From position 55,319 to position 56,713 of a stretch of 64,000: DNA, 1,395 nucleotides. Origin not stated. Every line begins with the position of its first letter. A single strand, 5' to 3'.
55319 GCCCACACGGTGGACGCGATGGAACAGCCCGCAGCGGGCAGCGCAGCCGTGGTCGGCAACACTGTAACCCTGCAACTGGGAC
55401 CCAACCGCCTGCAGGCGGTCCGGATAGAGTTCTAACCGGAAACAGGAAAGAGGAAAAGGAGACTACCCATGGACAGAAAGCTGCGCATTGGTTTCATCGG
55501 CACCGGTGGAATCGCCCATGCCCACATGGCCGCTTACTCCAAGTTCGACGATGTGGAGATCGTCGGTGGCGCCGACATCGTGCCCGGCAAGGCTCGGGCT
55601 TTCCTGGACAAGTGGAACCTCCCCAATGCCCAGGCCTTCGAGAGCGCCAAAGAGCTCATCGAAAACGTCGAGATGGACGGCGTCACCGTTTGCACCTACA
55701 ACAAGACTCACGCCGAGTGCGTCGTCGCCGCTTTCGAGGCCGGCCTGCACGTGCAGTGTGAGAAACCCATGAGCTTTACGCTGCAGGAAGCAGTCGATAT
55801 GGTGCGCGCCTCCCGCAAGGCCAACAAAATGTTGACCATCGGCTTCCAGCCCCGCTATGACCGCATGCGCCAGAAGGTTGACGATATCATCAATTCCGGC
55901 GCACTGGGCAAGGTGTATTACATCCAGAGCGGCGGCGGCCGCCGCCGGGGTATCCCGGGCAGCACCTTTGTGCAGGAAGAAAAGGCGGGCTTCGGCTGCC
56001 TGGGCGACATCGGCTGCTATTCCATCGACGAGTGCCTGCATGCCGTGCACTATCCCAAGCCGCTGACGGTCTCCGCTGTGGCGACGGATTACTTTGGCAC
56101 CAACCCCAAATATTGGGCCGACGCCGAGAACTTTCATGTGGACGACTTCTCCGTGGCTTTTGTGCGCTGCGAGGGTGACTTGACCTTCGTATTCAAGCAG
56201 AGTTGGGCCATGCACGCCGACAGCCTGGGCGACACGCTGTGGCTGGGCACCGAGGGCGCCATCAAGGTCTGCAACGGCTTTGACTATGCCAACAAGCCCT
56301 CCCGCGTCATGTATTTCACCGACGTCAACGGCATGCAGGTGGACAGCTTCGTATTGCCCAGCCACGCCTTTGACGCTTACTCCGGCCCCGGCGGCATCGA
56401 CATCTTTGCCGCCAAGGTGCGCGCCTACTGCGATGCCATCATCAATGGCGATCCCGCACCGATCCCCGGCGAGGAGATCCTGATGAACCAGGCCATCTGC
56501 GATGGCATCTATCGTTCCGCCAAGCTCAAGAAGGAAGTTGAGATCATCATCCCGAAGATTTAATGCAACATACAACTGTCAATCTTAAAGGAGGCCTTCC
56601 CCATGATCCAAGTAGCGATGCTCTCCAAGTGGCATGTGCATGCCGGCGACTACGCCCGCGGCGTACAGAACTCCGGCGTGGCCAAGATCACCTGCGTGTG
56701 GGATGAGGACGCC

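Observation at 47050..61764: Self-contained locus linking alpha-mannoside import and hydrolysis to two oxidoreductases and radical chemistry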

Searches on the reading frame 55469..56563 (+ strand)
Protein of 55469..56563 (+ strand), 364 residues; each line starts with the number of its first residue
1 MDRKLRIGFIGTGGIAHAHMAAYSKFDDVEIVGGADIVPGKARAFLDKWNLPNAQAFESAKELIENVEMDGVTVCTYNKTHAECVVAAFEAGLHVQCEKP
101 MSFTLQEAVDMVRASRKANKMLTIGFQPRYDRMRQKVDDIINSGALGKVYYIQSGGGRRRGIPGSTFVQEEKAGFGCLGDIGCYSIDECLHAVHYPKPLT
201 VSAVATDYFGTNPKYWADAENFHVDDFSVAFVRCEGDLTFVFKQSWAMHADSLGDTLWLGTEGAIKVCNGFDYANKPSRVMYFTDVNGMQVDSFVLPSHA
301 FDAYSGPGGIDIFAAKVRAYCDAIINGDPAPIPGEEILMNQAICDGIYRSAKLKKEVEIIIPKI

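Call 3: search_protein_families(library=pfam, proteins=[window:55469-56563:+])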
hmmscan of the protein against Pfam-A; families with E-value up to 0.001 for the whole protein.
window:55469-56563:+ (364 aa): 3 families
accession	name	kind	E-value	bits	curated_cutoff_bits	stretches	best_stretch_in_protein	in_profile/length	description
PF01408.29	GFO_IDH_MocA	-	8.3e-25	88.3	24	1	5-126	1-120/120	Oxidoreductase family, NAD-binding Rossmann fold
PF22725.1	GFO_IDH_MocA_C3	-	2.4e-13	50.6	27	1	135-265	2-123/124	GFO/IDH/MocA C-terminal domain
PF02894.22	GFO_IDH_MocA_C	-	0.00025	21.4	22.9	0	141-187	4-52/218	Oxidoreductase family, C-terminal alpha/beta domain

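Call 4: search_protein_families(library=ncbifam, proteins=[window:55469-56563:+])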
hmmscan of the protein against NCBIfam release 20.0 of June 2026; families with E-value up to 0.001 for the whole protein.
window:55469-56563:+ (364 aa): 9 families
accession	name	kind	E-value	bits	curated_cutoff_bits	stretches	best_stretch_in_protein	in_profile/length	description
TIGR04380.1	myo_inos_iolG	equivalog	4.7e-28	98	355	1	4-154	1-150/330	inositol 2-dehydrogenase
NF040723.1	UDP-GlcNAcDh_Arch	equivalog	1.2e-23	84.1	450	1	5-154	1-146/302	UDP-N-acetylglucosamine 3-dehydrogenase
NF052679.1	InsChiInosDhIolG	equivalog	7.7e-23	81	540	1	5-153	3-152/343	bifunctional inositol 2-dehydrogenase/D-chiro-inositol 1-dehydrogenase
NF052479.1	LevoglcsnDh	equivalog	2.2e-20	72.7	650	1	3-194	2-203/386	levoglucosan dehydrogenase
NF008607.0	PRK11579.1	subfamily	3.9e-17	62.3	330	1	1-206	1-209/346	oxidoreductase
NF058561.1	BT_2158_fam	equivalog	7.7e-15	54.4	750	1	4-154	35-182/487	glycoside 3-dehydrogenase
NF041392.1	XylDh_Gfo6_Halo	equivalog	2.9e-13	49.3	350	1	66-273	80-281/350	D-xylose 1-dehydrogenase Gfo6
NF058563.1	BT_2159_fam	equivalog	1.7e-10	40.5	650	1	6-152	2-146/350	disaccharide 3-dehydrogenase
NF007574.0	PRK10206.1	equivalog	2e-08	33.7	352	1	60-158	57-155/345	oxidoreductase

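Call 24: search_solved_structures(query=window:55469-56563:+, max_evalue=1e-10)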
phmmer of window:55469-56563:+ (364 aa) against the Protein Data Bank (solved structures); distinct sequences matched with E-value up to 1e-10: 40.
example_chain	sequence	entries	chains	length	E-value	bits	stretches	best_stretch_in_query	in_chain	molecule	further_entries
7xr9_A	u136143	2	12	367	2.8e-46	161.4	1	4-353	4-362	DgpA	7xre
9m3d_B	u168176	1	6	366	1.3e-39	139.4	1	3-358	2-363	DgpA1 from W974-1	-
3ezy_A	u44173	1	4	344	5e-22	81.6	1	4-153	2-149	Dehydrogenase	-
5a02_A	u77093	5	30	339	9.8e-22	80.6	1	3-215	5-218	ALDOSE-ALDOSE OXIDOREDUCTASE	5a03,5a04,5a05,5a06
1evj_A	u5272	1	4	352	2.2e-20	76.1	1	61-203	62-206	GLUCOSE-FRUCTOSE OXIDOREDUCTASE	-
1ofg_A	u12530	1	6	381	3e-20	75.7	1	61-203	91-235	GLUCOSE-FRUCTOSE OXIDOREDUCTASE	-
1ryd_A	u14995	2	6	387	3.1e-20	75.7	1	61-203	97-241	glucose-fructose oxidoreductase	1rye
3ec7_A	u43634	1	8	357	4.1e-20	75.3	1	4-152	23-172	Putative Dehydrogenase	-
1h6a_A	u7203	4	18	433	4.6e-20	75.1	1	61-203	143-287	PRECURSOR FORM OF GLUCOSE-FRUCTOSE OXIDOREDUCTASE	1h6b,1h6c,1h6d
3e18_A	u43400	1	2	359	4.3e-19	71.9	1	4-194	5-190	oxidoreductase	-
4had_A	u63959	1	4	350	4.4e-17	65.3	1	4-231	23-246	Probable oxidoreductase protein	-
4fb5_A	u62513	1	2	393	5.1e-16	61.8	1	4-187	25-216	Probable oxidoreductase protein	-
9m37_A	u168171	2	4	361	1.2e-14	57.3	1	5-204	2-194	P581a DgpA2 and isoorientin complex structure | Gfo/Idh/MocA family protein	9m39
3gdo_A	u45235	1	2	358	4.7e-14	55.3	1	48-206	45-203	Uncharacterized oxidoreductase yvaA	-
3gfg_A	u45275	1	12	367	4.9e-14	55.3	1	48-206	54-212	Uncharacterized oxidoreductase yvaA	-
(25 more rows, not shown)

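Call 47: search_solved_structures(query=window:55469-56563:+, max_evalue=1e-30, show_alignments=1)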
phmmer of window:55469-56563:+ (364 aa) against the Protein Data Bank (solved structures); distinct sequences matched with E-value up to 1e-30: 2.
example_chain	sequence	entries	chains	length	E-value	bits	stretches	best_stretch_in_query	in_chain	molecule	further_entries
7xr9_A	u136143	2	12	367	2.8e-46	161.4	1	4-353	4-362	DgpA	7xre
9m3d_B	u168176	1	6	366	1.3e-39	139.4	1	3-358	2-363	DgpA1 from W974-1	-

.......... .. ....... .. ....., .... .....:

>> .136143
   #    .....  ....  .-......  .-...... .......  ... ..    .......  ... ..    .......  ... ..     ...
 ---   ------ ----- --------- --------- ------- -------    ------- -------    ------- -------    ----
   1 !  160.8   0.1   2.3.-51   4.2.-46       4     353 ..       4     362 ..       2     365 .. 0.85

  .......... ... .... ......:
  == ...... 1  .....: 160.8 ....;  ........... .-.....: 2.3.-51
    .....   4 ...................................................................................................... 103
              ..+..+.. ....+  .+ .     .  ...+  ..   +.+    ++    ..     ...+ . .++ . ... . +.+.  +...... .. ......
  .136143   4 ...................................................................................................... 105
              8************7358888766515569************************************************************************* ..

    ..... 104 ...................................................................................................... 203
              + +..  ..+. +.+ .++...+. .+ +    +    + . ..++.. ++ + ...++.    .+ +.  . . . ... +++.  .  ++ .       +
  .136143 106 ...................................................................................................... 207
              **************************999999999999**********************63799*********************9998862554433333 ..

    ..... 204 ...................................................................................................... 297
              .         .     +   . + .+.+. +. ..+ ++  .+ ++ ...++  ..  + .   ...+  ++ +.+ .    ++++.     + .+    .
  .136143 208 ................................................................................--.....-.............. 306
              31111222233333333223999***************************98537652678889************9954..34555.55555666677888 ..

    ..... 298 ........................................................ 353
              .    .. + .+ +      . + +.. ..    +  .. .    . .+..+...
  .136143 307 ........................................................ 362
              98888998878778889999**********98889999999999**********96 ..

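Call 49: find_related_loci(query=window:55469-56563:+, collection=metagenome_contigs, flank=10000)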
Query window:55469-56563:+ (364 aa) in metagenome_contigs; peptide patterns used: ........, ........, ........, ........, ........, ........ (x = any residue, [..] = any of these).
118 stretches matched a pattern; 101 encode a relative of the query (tblastn E <= 1e-3); the best 80 are kept; 80 distinct loci.
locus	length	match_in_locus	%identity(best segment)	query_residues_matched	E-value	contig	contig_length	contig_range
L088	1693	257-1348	83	1-364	0e+0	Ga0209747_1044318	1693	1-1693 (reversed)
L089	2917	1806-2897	78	1-364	0e+0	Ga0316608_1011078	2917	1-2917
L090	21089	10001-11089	82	1-363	0e+0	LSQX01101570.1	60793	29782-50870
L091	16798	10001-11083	80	4-364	0e+0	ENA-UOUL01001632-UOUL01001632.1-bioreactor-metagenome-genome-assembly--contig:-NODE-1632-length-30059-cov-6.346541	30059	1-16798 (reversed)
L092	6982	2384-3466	80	4-364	0e+0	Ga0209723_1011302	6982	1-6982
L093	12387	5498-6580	80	4-364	0e+0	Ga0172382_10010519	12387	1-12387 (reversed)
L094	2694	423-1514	81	1-364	0e+0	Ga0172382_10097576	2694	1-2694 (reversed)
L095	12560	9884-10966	78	4-364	0e+0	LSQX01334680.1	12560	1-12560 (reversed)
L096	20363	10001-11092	77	1-364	0e+0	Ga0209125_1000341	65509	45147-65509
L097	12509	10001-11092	80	1-364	0e+0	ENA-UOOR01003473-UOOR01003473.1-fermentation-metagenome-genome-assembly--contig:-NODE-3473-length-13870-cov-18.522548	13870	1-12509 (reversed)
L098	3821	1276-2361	75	3-364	0e+0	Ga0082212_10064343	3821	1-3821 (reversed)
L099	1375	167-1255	73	2-364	0e+0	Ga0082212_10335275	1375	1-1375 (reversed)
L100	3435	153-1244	77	1-364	0e+0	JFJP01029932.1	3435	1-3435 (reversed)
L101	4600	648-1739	79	1-364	0e+0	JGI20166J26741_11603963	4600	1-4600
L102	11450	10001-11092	79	1-364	0e+0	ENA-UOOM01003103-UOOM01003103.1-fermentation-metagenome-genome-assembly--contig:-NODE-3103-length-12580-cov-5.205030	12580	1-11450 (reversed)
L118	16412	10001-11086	73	2-363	5e-177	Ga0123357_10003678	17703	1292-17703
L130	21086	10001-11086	70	3-364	9e-171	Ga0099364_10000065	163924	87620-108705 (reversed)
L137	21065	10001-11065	72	1-355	2e-168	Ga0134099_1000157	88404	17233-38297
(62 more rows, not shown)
